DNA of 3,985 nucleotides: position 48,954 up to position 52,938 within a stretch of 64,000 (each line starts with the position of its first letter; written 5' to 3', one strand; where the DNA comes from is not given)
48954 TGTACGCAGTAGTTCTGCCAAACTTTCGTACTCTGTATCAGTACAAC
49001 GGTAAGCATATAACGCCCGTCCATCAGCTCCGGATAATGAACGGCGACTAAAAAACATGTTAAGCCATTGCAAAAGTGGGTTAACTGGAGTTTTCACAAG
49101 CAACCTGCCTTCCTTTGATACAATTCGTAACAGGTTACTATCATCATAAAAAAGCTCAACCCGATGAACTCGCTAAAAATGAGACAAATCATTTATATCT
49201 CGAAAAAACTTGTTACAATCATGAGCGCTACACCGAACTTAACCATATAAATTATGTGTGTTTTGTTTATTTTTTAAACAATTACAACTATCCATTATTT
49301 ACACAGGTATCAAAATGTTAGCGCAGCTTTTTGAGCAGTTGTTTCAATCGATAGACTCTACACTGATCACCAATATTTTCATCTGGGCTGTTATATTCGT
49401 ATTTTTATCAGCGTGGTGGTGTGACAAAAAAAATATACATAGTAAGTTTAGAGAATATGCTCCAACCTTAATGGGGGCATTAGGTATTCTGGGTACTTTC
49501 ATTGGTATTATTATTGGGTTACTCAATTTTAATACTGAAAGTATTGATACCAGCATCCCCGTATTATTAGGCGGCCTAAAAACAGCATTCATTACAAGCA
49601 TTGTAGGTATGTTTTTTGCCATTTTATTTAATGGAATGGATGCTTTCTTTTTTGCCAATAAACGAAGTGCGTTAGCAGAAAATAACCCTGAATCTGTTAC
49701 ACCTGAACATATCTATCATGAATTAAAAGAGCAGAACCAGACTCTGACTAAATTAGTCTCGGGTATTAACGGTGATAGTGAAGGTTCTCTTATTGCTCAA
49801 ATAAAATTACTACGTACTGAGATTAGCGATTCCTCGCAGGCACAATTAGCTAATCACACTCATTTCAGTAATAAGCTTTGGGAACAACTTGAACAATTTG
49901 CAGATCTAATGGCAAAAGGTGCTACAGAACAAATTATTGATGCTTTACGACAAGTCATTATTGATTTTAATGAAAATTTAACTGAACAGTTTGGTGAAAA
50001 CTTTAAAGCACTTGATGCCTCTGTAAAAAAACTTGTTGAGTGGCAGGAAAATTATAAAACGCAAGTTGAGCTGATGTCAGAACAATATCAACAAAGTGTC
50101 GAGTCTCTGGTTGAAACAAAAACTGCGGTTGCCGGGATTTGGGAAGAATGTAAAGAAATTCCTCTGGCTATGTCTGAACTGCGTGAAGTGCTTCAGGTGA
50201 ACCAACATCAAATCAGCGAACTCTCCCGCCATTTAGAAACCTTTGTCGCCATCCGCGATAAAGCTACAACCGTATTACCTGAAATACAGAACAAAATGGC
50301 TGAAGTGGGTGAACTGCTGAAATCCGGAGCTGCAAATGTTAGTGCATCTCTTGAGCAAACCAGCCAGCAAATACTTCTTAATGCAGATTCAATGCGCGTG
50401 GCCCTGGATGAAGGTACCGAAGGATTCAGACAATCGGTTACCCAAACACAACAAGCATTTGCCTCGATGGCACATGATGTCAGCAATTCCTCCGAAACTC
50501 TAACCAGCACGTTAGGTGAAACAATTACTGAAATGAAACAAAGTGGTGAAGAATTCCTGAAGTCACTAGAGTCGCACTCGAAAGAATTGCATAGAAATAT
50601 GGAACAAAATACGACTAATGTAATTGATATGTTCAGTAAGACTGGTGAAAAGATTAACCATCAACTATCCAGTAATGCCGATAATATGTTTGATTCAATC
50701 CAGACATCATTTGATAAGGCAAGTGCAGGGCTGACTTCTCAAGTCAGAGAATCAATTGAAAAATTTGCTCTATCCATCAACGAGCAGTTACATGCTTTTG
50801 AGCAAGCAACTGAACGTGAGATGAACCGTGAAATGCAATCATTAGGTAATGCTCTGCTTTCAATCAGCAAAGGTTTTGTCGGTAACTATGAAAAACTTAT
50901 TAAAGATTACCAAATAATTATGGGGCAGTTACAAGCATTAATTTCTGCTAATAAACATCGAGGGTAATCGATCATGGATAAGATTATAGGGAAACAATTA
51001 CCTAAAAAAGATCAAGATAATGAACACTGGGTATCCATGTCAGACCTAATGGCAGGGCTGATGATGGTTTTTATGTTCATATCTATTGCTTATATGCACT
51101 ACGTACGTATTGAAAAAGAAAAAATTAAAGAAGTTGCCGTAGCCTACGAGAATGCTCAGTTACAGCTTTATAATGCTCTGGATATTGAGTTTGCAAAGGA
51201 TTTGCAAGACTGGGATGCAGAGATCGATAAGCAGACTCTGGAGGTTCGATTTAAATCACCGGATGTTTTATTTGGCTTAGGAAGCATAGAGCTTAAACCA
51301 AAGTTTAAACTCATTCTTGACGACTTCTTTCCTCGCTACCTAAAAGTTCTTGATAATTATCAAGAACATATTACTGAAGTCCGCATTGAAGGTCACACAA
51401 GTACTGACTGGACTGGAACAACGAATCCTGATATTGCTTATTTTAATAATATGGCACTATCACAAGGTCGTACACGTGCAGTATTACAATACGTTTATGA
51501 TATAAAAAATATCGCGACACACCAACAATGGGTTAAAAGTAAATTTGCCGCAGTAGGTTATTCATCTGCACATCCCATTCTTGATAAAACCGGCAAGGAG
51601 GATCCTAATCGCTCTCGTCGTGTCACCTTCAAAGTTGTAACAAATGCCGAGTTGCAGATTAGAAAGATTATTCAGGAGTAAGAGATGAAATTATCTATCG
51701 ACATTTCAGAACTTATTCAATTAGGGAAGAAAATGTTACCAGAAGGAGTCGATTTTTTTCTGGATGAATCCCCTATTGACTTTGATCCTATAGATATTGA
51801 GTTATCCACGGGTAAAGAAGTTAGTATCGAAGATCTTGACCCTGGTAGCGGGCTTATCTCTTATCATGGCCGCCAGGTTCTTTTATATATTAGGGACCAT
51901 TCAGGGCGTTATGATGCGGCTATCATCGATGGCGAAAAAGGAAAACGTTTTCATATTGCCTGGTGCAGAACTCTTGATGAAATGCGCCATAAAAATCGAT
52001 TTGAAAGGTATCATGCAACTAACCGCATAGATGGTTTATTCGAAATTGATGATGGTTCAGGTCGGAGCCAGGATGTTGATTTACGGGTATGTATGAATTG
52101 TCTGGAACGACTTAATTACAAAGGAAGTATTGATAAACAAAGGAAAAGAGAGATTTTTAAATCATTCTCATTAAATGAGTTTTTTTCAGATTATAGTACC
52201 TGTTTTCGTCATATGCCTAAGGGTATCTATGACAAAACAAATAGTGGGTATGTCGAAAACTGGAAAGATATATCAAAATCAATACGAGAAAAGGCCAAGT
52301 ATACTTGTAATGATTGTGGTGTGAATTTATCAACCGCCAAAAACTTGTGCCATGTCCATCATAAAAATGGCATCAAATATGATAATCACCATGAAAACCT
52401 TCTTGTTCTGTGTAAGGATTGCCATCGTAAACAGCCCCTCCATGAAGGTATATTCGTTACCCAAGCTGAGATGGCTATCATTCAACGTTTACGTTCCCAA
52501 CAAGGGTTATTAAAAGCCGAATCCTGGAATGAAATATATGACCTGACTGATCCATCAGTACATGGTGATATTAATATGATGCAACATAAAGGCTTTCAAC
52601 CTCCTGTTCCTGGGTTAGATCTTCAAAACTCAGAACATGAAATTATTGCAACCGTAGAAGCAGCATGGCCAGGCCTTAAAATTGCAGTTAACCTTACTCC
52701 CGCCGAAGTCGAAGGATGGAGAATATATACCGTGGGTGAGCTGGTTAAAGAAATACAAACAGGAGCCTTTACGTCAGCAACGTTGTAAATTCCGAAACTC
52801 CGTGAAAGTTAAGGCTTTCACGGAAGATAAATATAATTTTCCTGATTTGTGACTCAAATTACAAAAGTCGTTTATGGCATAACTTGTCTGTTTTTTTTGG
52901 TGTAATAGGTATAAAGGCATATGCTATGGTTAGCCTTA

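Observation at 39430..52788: Druantia type III-like (druH-druE) and Zorya type II (zorABE) operons arranged divergently from a shared 211-bp AT-rich region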

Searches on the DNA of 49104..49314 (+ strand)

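Call 17: search_dna_similar(query=window:49104-49314:+, collection=ecoli_genomes, mode=distant, rows=spread, max_rows=30)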
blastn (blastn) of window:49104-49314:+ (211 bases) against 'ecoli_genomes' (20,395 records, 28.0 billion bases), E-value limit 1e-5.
Records with a match: 514; places in all: 515; records where one place covers at least 80% of the query: 510.
Genomes with a match: 514 of 5426; with a place that covers at least 80% of the query: 510. Places per genome that has any: lowest 1, median 1, highest 2. On chromosomes: 508 places; on plasmids: 7.
Best place of each record, by identity: >=99% 512; 95-99% 1; 90-95% 1.
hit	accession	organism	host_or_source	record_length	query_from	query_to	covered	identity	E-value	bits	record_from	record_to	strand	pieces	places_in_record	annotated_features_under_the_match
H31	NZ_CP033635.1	Escherichia coli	chicken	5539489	1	211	100%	100.0%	6e-103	381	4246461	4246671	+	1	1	none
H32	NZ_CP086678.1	Escherichia coli strain EFF60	anaerobic effluent of swine manure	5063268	1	211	100%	100.0%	6e-103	381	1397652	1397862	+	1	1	none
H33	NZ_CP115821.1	Escherichia coli strain E1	Homo sapiens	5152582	1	211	100%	100.0%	6e-103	381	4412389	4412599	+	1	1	none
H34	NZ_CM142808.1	Escherichia coli strain GPEC606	chicken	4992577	1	211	100%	100.0%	6e-103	381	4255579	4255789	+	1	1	none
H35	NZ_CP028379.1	Escherichia coli O145 str. RM9872 strain RM9872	Bos taurus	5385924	1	211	100%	99.5%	2e-101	377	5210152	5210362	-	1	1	none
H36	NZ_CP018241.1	Escherichia coli strain 319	missing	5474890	1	211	100%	99.5%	2e-101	377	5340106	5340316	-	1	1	none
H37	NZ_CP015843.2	Escherichia coli O157:H7 strain FRIK2455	Bos taurus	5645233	1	211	100%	99.5%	2e-101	377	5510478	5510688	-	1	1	none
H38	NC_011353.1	Escherichia coli O157:H7 str. EC4115 strain EC4115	-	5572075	1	211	100%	99.5%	2e-101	377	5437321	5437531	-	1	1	none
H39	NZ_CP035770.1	Escherichia coli O145 strain RM8988-C1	Cattle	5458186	1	211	100%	99.5%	2e-101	377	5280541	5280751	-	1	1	none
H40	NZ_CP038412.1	Escherichia coli O157:H7 strain 493/89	Homo sapiens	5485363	1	211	100%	99.5%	2e-101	377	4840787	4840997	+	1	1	none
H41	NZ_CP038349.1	Escherichia coli O157:H7 strain F8952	missing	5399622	1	211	100%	99.5%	2e-101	377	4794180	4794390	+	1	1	none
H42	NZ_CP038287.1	Escherichia coli O157:H7 strain TX 376-2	cattle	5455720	1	211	100%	99.5%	2e-101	377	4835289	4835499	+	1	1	none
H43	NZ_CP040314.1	Escherichia coli strain MA11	meat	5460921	1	211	100%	99.5%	2e-101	377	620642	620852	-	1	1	none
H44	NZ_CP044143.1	Escherichia coli O157 strain AR-0429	missing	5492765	1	211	100%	99.5%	2e-101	377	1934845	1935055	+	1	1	none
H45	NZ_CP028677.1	Escherichia coli strain 114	cattle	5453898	1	211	100%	99.5%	2e-101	377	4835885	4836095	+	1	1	none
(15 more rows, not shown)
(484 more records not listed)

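Call 18: get_annotated_region(hit=H38, flank=11000)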
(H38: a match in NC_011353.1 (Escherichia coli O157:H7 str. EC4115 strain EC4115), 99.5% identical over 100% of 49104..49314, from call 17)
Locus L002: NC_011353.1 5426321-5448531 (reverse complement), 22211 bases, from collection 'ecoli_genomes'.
description: Escherichia coli O157:H7 str. EC4115, complete sequence
organism: Escherichia coli O157:H7 str. EC4115 strain EC4115 (NCBI taxid 444450)
replicon: chromosome; assembly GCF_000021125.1
host: -; source: -; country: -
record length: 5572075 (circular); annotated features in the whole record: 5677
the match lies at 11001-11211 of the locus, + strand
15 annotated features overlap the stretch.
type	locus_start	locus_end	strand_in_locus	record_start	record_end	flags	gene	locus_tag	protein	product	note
CDS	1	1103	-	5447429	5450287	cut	-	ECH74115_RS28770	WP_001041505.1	DEAD/DEAH box helicase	-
CDS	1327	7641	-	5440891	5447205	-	-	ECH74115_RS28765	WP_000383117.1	DEAD/DEAH box helicase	-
CDS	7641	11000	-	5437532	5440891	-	-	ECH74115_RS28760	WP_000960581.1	STY4851/ECs_5259 family protein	-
CDS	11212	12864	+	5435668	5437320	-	zorA2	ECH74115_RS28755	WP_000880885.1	type II Zorya anti-phage system protein ZorA2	-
CDS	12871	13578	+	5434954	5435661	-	zorB2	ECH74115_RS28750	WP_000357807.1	type II Zorya anti-phage system protein ZorB2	-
CDS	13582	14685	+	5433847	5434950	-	zorE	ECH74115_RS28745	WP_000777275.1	type II Zorya anti-phage system protein ZorE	-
CDS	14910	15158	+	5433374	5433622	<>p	-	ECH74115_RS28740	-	N-acetylneuraminate epimerase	incomplete; partial in the middle of a contig; missing N-terminus and C-terminus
CDS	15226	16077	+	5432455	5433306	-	-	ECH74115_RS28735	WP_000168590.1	phosphorothioated DNA-binding restriction endonuclease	-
CDS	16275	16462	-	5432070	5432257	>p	-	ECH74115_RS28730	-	transposase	frameshifted; incomplete; partial in the middle of a contig; missing C-terminus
CDS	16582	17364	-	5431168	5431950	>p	-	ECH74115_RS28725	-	tyrosine-type recombinase/integrase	incomplete; partial in the middle of a contig; missing C-terminus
CDS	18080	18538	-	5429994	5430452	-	-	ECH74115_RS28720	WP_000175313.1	helix-turn-helix domain-containing protein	-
CDS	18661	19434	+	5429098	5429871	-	-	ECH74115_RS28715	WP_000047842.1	hypothetical protein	-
CDS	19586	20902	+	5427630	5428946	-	-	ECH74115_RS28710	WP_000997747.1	hypothetical protein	-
CDS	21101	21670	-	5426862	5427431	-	-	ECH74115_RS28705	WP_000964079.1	recombinase family protein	-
CDS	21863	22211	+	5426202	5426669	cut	-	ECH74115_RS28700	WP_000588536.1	DUF1643 domain-containing protein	-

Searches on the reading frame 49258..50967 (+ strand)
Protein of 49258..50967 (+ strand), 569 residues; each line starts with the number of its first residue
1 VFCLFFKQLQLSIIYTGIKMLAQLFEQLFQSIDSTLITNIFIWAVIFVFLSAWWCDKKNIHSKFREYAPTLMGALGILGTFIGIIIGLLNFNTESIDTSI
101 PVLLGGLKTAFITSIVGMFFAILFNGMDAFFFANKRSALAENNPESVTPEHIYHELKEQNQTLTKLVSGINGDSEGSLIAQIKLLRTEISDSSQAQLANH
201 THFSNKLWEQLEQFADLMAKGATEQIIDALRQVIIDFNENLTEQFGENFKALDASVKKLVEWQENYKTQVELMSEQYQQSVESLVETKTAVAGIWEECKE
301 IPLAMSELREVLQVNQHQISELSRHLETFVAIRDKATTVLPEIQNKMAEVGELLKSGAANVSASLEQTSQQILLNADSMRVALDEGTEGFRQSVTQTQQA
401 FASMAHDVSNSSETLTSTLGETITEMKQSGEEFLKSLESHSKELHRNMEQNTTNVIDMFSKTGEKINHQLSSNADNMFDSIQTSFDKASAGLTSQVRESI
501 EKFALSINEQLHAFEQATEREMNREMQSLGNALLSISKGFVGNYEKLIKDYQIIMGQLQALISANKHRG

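Call 4: search_protein_families(library=padloc, proteins=[window:49258-50967:+])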
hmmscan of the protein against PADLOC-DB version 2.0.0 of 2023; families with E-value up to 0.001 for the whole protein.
window:49258-50967:+ (569 aa): 15 families
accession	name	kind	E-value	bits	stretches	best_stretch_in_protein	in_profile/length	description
PDLC00638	ZorA2|ZorA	-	3e-302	1001.3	1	20-569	1-545/545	MotA/ExbB/TolQ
PDLC00640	ZorA2|ZorA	-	3.9e-141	469.6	1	22-555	2-584/590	MotA/ExbB/TolQ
PDLC00636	ZorA2|ZorA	-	2.9e-75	251.9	1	29-551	4-450/461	MotA/ExbB/TolQ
PDLC00637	ZorA2|ZorA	-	2.5e-71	238.7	2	37-372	18-328/420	MotA/ExbB/TolQ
PDLC00639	ZorA2|ZorA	-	1.3e-58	197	2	29-402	26-379/494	MotA/ExbB/TolQ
PDLC00635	ZorA2|ZorA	-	9.2e-41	138.4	2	36-166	15-148/505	MotA/ExbB/TolQ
PDLC00602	ZorA1|ZorA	-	6.7e-14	49.6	2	74-130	137-196/648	MotA/ExbB/TolQ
PDLC00597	ZorA1|ZorA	-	2e-12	44.6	1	58-515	101-515/683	MotA/ExbB/TolQ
PDLC00601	ZorA1|ZorA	-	1.8e-11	41.4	2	68-127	138-203/699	MotA/ExbB/TolQ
PDLC00599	ZorA1|ZorA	-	1.9e-09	34.8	1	58-134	119-200/631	MotA/ExbB/TolQ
PDLC00596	ZorA1|ZorA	-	1.1e-08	32.3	1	57-470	150-525/583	MotA/ExbB/TolQ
PDLC00598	ZorA1|ZorA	-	7.2e-08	29.3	1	59-130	122-197/663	MotA/ExbB/TolQ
PDLC00648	ZorA3|ZorA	-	3.3e-07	27.4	1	338-543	308-509/692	MotA/ExbB/TolQ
PDLC03841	LeoBC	-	0.00029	18.1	1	374-536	295-448/601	-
PDLC00647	ZorA3|ZorA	-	0.00035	17.2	1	316-541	204-426/780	MotA/ExbB/TolQ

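Call 60: search_protein_families(library=ncbifam, proteins=[window:49315-50967:+], max_evalue=0.00001)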
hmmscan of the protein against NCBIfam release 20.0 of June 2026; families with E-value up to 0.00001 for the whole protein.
window:49315-50967:+ (550 aa): 4 families
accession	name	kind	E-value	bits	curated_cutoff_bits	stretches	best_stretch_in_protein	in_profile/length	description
NF041792.2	2_anti-phage_ZorA2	equivalog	0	1139.3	700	1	1-550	1-550/550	type II Zorya anti-phage system protein ZorA2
NF033917.0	antiphage_ZorA_4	subfamily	1.8e-11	43.6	500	1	44-398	57-388/413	anti-phage ZorAB system protein ZorA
NF033915.0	antiphage_ZorA_2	subfamily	5e-09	35.7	100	1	48-318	110-374/383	anti-phage ZorAB system protein ZorA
NF033916.0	antiphage_ZorA_3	subfamily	2.3e-07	30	250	1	47-456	25-440/509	anti-phage ZorAB system protein ZorA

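Call 80: search_solved_structures(query=window:49315-50967:+, max_evalue=0.01)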
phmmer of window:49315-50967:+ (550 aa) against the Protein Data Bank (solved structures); distinct sequences matched with E-value up to 0.01: 4.
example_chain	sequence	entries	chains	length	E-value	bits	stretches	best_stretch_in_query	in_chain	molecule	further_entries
8vvi_F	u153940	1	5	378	7e-38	134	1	42-383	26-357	MotA/TolQ/ExbB proton channel domain-containing protein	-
8qyh_A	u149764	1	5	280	4.2e-05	25.9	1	41-116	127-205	Anti-phage defense ZorAB system ZorA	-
8qyy_A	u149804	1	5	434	0.0003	23.1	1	41-205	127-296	Anti-phage defense ZorAB system ZorA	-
8qyk_A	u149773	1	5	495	0.00031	23.1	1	41-119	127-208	Anti-phage defense ZorAB system ZorA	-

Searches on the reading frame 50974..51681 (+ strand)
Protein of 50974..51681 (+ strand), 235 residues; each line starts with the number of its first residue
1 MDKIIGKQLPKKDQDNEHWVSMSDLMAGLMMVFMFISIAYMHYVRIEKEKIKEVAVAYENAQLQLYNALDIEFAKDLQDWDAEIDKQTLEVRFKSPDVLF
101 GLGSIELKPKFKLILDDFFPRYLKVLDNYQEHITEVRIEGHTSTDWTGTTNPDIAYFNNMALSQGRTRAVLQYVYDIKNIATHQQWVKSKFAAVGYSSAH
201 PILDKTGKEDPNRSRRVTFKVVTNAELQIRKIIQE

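Call 4: search_protein_families(library=padloc, proteins=[window:50974-51681:+])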
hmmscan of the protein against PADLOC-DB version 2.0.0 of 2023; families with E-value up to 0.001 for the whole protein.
window:50974-51681:+ (235 aa): 7 families
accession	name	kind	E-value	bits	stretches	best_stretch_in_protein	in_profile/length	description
PDLC00641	ZorB2|ZorB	-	4e-104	345.5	1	6-235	4-236/238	MotB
PDLC00609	ZorB1|ZorB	-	7e-56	187.3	1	10-233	10-226/232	MotB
PDLC00608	ZorB1|ZorB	-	2.5e-17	61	1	9-221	8-225/243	MotB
PDLC00610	ZorB1|ZorB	-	1.1e-14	52.6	1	10-224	8-237/254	MotB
PDLC00611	ZorB1|ZorB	-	1.6e-14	52.2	1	5-221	7-213/240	MotB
PDLC00612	ZorB1|ZorB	-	3.8e-10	37.8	1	49-226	86-271/293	MotB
PDLC00651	ZorB3|ZorB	-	3.7e-08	31.2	1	13-225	10-206/215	MotB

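Call 60: search_protein_families(library=ncbifam, proteins=[window:50974-51681:+], max_evalue=0.00001)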
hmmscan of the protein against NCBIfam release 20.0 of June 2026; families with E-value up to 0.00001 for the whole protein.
window:50974-51681:+ (235 aa): 10 families
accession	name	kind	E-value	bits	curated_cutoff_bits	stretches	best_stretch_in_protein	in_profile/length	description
NF041787.1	anti-phage_ZorB2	equivalog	1.3e-133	443.7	400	1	26-235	1-210/210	type II Zorya anti-phage system protein ZorB2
NF053611.1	YiaD_Gzip_OmpA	equivalog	1e-10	41.7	175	1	75-220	80-205/206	YiaD family glycine zipper/OmpA-like lipoprotein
NF005382.1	PRK06925.1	equivalog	1.1e-09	38.9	264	1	98-219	117-221/225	flagellar motor protein MotS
NF005195.1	PRK06667.1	equivalog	6.8e-09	35.9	300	1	125-225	148-239/241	flagellar motor protein MotB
NF006508.0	PRK08944.1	subfamily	1.1e-08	34.8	259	1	65-226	147-292/304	MotB family protein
NF006542.0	PRK09039.1-1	equivalog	1.2e-08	34.3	388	1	95-221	506-624/627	peptidoglycan -binding protein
NF041788.1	anti-phage_ZorB1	equivalog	2.6e-08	33.6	400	1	10-219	12-212/243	type I Zorya anti-phage system protein ZorB1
TIGR03350.1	type_VI_ompA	equivalog_domain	5.6e-07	29.6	139.8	1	67-220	4-136/137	type VI secretion system protein TssL, long form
NF006547.1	PRK09040.1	equivalog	6.4e-07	29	194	1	13-224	8-203/213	hypothetical protein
NF006541.1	PRK09038.1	equivalog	4.9e-06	26.4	283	0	67-224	111-251/253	flagellar motor protein MotD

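Call 81: search_solved_structures(query=window:50974-51681:+, max_evalue=0.001)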
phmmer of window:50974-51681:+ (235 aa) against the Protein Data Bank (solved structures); distinct sequences matched with E-value up to 0.001: 4.
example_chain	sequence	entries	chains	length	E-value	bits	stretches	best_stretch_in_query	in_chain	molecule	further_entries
8vvi_A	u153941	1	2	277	3.6e-52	180.6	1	13-234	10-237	Motility protein B-like N-terminal domain-containing protein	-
8vvn_B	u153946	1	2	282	7e-06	29.2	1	1-145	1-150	Chemotaxis protein MotB-related protein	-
6ysf_A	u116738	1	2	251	0.00017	24.7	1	93-224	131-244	Chemotaxis motB protein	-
8ucs_A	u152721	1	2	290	0.00022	24.3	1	94-225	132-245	OmpA family protein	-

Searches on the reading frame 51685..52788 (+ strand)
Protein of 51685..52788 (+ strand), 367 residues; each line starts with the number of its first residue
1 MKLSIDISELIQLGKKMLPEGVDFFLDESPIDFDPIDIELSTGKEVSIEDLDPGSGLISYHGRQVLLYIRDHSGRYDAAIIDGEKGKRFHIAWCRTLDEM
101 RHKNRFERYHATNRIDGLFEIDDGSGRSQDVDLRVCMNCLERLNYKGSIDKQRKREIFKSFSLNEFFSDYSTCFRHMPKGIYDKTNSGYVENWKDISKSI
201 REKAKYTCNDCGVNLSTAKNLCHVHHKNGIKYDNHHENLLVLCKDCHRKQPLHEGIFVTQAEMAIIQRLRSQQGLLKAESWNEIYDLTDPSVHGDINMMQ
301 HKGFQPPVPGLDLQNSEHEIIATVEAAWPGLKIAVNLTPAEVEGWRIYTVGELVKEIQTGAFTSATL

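Call 4: search_protein_families(library=padloc, proteins=[window:51685-52788:+])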
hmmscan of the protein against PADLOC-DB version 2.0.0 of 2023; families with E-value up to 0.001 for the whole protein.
window:51685-52788:+ (367 aa): 6 families
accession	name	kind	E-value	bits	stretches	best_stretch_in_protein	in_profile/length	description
PDLC00645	ZorE2|ZorE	-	1.9e-176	584.7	1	1-363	1-372/375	HNH endonuclease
PDLC00646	ZorE2|ZorE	-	3.6e-93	308.1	1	1-160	1-160/162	HNH endonuclease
PDLC00642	ZorE2|ZorE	-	2.8e-78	261.2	1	8-275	10-282/283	HNH endonuclease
PDLC00643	ZorE2|ZorE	-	9.6e-54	180.6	1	6-258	10-269/282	HNH endonuclease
PDLC00644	ZorE2|ZorE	-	2.1e-26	91.2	1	64-268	65-257/267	HNH endonuclease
PDLC03673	HEase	-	2e-06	25.6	1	192-258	73-141/227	homing endonuclease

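Call 60: search_protein_families(library=ncbifam, proteins=[window:51685-52788:+], max_evalue=0.00001)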
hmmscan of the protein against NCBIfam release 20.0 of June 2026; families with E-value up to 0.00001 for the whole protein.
window:51685-52788:+ (367 aa): 1 family
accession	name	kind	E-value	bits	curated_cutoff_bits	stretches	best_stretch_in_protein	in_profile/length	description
NF041791.1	anti-phage_ZorE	equivalog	2.1e-208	691.3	600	1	1-358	1-358/358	type II Zorya anti-phage system protein ZorE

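Call 62: profile_search(protein=window:51685-52788:+)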
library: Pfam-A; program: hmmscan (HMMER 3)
A. the first sequence (367 residues): domains with independent E <= 10: 4; with E <= 0.001: 0
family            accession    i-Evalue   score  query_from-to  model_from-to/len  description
DUF7562           PF24443.1       0.011    16.4     200-250         6-54/95  Family of unknown function (DUF7562)
HNH_3             PF13392.12      0.081    13.0     222-242        19-39/46  HNH endonuclease
RecA_dep_nuc      PF16786.11       0.38    11.4     206-252        15-60/103  Recombination enhancement, RecA-dependent nuclease
zinc_ribbon_6     PF14599.11        6.4     7.2     236-250        25-39/59  Zinc-ribbon

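Call 76: search_solved_structures(query=window:51685-52788:+, max_evalue=0.01)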
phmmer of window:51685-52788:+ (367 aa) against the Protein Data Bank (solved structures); distinct sequences matched with E-value up to 0.01: 0.
